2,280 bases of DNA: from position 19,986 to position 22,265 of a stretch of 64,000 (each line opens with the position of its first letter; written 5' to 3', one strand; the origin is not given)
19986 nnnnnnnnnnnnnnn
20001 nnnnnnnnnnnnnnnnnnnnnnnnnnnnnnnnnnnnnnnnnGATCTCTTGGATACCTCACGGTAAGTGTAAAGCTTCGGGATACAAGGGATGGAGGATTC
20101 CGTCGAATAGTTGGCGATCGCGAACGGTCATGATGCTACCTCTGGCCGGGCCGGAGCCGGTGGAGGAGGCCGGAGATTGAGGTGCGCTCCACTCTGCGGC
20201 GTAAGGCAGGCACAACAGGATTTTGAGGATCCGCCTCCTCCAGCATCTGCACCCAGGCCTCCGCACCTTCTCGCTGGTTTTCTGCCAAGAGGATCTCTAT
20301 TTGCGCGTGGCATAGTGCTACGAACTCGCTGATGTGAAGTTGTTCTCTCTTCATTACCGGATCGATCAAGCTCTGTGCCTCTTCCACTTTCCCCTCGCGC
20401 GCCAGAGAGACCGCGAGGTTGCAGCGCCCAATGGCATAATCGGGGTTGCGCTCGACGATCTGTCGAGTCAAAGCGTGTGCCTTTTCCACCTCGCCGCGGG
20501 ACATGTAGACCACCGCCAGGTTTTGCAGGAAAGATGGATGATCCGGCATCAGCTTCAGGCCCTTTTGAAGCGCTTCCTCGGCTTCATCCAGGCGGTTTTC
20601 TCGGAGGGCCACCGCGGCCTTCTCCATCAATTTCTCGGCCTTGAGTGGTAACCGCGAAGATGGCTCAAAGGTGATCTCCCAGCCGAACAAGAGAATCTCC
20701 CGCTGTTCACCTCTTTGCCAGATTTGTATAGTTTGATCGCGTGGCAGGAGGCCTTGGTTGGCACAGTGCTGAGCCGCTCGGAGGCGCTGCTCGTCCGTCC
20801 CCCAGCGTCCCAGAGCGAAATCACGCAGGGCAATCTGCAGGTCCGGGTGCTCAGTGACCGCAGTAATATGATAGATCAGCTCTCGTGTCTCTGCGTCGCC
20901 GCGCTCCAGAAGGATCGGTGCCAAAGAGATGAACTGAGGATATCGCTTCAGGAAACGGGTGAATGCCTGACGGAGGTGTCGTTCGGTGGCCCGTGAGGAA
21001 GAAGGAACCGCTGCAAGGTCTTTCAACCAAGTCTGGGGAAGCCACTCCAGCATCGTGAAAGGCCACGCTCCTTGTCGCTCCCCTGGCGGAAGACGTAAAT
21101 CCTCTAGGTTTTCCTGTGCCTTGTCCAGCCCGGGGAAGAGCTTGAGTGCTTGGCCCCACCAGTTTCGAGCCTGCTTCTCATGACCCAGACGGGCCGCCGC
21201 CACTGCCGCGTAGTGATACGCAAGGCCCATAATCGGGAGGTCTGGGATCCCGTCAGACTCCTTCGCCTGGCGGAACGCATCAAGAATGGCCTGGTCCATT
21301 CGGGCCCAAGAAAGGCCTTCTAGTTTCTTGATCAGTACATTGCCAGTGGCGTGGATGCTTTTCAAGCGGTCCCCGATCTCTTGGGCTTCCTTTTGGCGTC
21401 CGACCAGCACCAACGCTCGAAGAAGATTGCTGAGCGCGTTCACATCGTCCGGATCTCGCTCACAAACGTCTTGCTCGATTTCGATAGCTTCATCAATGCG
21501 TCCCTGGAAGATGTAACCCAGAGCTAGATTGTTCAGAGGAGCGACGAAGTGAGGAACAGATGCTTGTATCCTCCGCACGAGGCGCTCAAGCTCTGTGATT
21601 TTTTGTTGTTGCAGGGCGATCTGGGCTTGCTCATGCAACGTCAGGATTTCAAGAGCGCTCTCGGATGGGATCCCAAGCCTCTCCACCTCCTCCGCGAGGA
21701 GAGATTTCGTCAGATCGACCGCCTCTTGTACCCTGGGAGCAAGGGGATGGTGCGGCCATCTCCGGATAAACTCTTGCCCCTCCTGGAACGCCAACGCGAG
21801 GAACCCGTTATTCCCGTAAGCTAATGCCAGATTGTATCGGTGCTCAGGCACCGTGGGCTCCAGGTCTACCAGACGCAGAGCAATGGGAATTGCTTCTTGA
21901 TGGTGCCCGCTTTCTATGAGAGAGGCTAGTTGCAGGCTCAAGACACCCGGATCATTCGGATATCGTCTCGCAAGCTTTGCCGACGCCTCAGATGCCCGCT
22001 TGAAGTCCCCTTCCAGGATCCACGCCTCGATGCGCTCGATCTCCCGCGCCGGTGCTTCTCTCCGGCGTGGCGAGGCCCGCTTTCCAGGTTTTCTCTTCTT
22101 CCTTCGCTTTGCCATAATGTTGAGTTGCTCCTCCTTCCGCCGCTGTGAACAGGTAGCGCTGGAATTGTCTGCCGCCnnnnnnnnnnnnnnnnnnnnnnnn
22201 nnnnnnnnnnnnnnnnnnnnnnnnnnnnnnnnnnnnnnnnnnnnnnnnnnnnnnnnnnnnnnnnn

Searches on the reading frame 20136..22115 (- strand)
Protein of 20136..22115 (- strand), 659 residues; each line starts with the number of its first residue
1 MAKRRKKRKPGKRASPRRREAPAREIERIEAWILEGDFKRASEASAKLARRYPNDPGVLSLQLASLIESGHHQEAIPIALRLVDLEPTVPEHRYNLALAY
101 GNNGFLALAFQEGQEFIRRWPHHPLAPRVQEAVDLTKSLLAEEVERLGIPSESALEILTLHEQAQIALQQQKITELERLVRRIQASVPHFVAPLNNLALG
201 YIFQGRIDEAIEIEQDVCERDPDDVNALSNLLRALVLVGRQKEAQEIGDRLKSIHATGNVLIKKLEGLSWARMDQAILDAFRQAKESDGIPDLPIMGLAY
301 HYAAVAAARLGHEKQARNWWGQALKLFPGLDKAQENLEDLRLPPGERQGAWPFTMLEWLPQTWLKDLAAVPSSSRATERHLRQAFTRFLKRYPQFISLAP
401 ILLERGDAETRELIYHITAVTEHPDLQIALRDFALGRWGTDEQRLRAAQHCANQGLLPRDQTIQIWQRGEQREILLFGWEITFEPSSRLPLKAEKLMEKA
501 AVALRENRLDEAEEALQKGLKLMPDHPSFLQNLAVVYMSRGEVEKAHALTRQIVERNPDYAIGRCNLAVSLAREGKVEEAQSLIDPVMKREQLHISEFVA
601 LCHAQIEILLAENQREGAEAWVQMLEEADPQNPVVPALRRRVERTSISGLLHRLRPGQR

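Call 34: search_protein_families(library=padloc, proteins=[window:20136-22115:-], max_evalue=0.01)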
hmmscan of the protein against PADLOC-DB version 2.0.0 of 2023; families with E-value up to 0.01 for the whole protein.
window:20136-22115:- (659 aa): 2 families
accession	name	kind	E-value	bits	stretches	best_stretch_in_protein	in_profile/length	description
PDLC04781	PDC-M71B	-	1e-06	25.8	1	507-627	363-491/515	-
PDLC01101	PrimPol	-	8e-05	19.5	1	492-593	32-131/490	adaptation polymerase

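Call 35: search_protein_families(library=pfam, proteins=[window:20136-22115:-], max_evalue=0.01)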
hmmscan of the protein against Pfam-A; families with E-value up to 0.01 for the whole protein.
window:20136-22115:- (659 aa): 27 families (the best 25 are shown)
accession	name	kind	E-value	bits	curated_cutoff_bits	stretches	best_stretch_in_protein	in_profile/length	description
PF14559.12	TPR_19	-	8.8e-23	80.9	25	2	503-559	1-57/68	Tetratricopeptide repeat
PF07719.23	TPR_2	-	1.2e-17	62.9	27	2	493-526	1-34/34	Tetratricopeptide repeat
PF13431.12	TPR_17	-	5.4e-17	61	24.4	0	551-581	3-33/34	Tetratricopeptide repeat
PF13428.12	TPR_14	-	6.1e-15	54.7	23.5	0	530-568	4-42/44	Tetratricopeptide repeat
PF00515.34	TPR_1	-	5.1e-12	45.5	27.8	0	496-526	4-34/34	Tetratricopeptide repeat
PF13432.12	TPR_16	-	8.7e-12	45.7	32.7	2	500-546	4-50/65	Tetratricopeptide repeat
PF13414.12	TPR_11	-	2e-11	43.8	26.8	0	506-539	7-40/42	TPR repeat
PF07721.20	TPR_4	-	9.4e-09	35.5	27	0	564-585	4-25/26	Tetratricopeptide repeat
PF13424.12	TPR_12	-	1.3e-08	35.3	30.1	0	495-555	5-73/77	Tetratricopeptide repeat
PF13181.12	TPR_8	-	3.9e-08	33.3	25.7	0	194-224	4-34/34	Tetratricopeptide repeat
PF13371.12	TPR_9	-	9e-08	32.5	35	1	64-132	3-71/73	Tetratricopeptide repeat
PF12895.13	ANAPC3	-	3.3e-07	30.9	27.2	0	507-580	3-75/82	Anaphase-promoting complex, cyclosome, subunit 3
PF13174.12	TPR_6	-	1.4e-06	29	26.3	0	532-559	5-32/33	Tetratricopeptide repeat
PF04733.20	Coatomer_E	-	1.5e-06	28.3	21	0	493-544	201-252/290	Coatomer epsilon subunit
PF24575.1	TPR_Slam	-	2.3e-06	28.4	35.2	1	534-582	54-102/104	Surface lipoprotein assembly modifier, N-terminal TPR repeats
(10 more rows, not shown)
